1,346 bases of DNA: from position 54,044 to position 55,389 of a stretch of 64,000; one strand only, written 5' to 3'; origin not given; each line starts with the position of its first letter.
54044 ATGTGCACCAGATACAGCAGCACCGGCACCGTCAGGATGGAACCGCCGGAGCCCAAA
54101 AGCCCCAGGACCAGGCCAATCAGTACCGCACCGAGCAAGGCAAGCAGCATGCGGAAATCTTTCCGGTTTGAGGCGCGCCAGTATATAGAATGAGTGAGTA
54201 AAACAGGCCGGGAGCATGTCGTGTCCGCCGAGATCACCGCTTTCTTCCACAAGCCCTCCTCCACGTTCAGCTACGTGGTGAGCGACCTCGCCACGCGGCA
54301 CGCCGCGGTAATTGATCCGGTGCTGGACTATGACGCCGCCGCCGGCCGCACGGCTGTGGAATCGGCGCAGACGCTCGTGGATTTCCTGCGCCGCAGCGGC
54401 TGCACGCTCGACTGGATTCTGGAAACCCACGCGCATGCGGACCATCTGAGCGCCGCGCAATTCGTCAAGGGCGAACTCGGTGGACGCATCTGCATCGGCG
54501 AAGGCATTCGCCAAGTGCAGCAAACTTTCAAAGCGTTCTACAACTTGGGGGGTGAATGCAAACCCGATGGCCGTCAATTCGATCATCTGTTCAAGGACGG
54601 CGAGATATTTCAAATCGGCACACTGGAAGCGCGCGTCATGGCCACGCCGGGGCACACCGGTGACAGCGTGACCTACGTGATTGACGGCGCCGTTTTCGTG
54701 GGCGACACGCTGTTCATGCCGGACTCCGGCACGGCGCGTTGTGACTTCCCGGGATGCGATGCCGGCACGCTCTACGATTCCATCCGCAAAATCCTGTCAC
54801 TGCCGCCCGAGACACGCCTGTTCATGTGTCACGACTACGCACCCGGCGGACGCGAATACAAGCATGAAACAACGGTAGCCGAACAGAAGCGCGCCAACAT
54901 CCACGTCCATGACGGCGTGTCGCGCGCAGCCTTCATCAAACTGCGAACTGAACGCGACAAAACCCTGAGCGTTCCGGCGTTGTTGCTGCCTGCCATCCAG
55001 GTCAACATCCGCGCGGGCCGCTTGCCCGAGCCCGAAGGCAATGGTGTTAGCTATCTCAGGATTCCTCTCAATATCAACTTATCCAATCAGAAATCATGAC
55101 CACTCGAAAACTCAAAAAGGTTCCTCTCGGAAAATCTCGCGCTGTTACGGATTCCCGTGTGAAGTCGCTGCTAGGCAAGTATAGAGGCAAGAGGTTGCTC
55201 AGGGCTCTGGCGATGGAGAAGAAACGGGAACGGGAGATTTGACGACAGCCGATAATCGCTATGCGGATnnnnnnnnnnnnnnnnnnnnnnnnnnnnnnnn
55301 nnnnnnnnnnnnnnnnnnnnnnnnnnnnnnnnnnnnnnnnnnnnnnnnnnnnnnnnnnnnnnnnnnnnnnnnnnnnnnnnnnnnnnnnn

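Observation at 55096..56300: AT-richer islet carrying an HNH_2 endonuclease with an unassigned N-terminal sensor-like domain (candidate modification-dependent restriction enzyme)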

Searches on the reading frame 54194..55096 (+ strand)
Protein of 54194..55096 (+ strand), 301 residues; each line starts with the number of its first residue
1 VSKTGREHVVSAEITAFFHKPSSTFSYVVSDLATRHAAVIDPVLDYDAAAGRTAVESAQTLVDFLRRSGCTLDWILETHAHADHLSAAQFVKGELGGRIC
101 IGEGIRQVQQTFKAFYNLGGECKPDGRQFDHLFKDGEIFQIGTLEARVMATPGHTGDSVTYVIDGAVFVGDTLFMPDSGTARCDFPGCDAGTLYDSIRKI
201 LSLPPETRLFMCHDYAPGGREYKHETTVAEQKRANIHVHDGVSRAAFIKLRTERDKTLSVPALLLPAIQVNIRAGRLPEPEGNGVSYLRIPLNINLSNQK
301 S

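Call 15: find_related_loci(query=window:54194-55096:+, collection=genome_contigs, flank=7000)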
Query window:54194-55096:+ (301 aa) in genome_contigs; peptide patterns used: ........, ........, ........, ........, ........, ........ (x = any residue, [..] = any of these).
600 stretches matched a pattern (row limit reached: there are more); 592 encode a relative of the query (tblastn E <= 1e-3); the best 80 are kept; 80 distinct loci.
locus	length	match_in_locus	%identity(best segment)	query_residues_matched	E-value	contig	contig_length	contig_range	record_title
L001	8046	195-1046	79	10-293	8e-150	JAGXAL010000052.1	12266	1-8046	MAG: Natronospirales bacterium isolate REEB76 contig-150_6753, whole genome shotgun sequence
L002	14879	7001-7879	74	1-293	6e-149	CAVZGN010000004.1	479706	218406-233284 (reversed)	MAG: uncultured proteobacterium isolate MFD03044.bin.1.30 genome assembly, contig: contig_53660, whole genome shotgun se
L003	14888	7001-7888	70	1-296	4e-140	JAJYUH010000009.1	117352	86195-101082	MAG: Natronospirales bacterium isolate DX4.bin23 NODE_64_length_117352_cov_81.793457, whole genome shotgun sequence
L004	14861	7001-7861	72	6-292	2e-138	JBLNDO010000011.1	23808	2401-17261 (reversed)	MAG: Bacillota bacterium isolate MAG97 PRJNA917189_bin4_renamed_10, whole genome shotgun sequence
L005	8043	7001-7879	67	1-293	3e-133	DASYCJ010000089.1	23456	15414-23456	MAG TPA_asm: Gammaproteobacteria bacterium isolate SMAG_U4930 k141_1522601, whole genome shotgun sequence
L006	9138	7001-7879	69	1-293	2e-129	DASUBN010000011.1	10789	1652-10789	MAG TPA_asm: Gammaproteobacteria bacterium isolate SMAG_U2522 k141_1213263, whole genome shotgun sequence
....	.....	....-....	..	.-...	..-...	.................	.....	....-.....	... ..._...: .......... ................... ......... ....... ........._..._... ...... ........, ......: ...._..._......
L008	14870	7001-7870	62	4-293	1e-120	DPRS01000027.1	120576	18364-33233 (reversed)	MAG TPA_asm: Oxalobacteraceae bacterium isolate UBA8502 contig_23719, whole genome shotgun sequence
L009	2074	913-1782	60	4-293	2e-126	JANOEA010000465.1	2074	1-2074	MAG: Pseudomonadota bacterium isolate SOY_65_metabat_450_sub SOY_65_k141_1880606, whole genome shotgun sequence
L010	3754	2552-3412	61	7-293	6e-120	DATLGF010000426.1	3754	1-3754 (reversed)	MAG TPA_asm: Noviherbaspirillum sp. isolate SMAG_U13607 k141_121520, whole genome shotgun sequence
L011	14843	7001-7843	61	13-293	7e-117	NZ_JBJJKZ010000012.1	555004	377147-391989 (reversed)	Marinobacter sp. M1N3S26 3, whole genome shotgun sequence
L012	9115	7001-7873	60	4-294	1e-116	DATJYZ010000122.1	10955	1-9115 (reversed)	MAG TPA_asm: Burkholderiaceae bacterium isolate SMAG_U15165 k141_464406, whole genome shotgun sequence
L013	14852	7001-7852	59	11-293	2e-115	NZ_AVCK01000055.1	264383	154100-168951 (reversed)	Arenimonas metalli CF5-1 contig6, whole genome shotgun sequence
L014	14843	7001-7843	62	14-294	7e-116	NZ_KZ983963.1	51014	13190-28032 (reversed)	Caldimonas tepidiphila strain YIM 730274 CL100079052_L01_507.Scaf38, whole genome shotgun sequence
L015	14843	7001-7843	60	13-293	6e-115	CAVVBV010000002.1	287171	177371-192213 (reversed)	MAG: uncultured Gammaproteobacteria bacterium isolate MFD02809.bin.1.112 genome assembly, contig: contig_128719, whole g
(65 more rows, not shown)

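Call 27: search_protein_families(library=pfam, proteins=[L001:2042-2203:+, L001:1154-1546:+, L001:1542-1955:+], max_evalue=10)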
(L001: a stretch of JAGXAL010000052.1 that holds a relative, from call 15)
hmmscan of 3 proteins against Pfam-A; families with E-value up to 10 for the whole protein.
L001:2042-2203:+ (54 aa): 0 families

L001:1154-1546:+ (131 aa): 1 family
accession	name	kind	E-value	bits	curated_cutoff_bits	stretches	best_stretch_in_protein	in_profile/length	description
PF25789.1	TPR_NAA35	-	0.13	11.5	27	1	39-68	103-132/376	NAA35-like, TPR repeats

L001:1542-1955:+ (138 aa): 2 families
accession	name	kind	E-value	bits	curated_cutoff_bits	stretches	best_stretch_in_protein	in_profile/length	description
PF11964.13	SpoIIAA-like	-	0.065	14.4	25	1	33-99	18-75/106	SpoIIAA-like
PF03725.20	RNase_PH_C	-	0.21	12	20.8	0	20-43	44-67/67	3' exoribonuclease family, domain 2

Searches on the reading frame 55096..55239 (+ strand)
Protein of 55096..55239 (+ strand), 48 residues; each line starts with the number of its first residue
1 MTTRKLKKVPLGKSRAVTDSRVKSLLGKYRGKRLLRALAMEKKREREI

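Call 27: search_protein_families(library=pfam, proteins=[window:55096-55239:+], max_evalue=10)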
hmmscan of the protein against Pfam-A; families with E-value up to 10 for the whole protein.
window:55096-55239:+ (48 aa): 0 families

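Call 46: find_homologous_proteins(query=window:55096-55239:+, max_evalue=10)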
Query seq(48 aa) (48 aa): 2 proteins with E <= 10 among 2 candidates.
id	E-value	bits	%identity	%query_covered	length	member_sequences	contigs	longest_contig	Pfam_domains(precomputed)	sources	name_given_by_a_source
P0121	1.7e-20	87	100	100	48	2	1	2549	-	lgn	-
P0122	5.3e-12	61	75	100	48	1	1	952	-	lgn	-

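Call 47: find_encoding_contigs(protein=P0121, flank=3000, max_places=3)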
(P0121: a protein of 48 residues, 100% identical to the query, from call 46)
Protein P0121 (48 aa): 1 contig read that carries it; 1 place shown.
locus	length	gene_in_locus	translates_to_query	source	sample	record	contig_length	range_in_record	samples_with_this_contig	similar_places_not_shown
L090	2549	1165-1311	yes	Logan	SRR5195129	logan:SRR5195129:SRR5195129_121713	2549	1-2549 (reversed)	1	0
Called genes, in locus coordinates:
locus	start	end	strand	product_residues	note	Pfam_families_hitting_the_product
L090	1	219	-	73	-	?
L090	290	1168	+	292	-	PF00753:Lactamase_B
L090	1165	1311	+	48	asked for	-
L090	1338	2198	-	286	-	PF13391:HNH_2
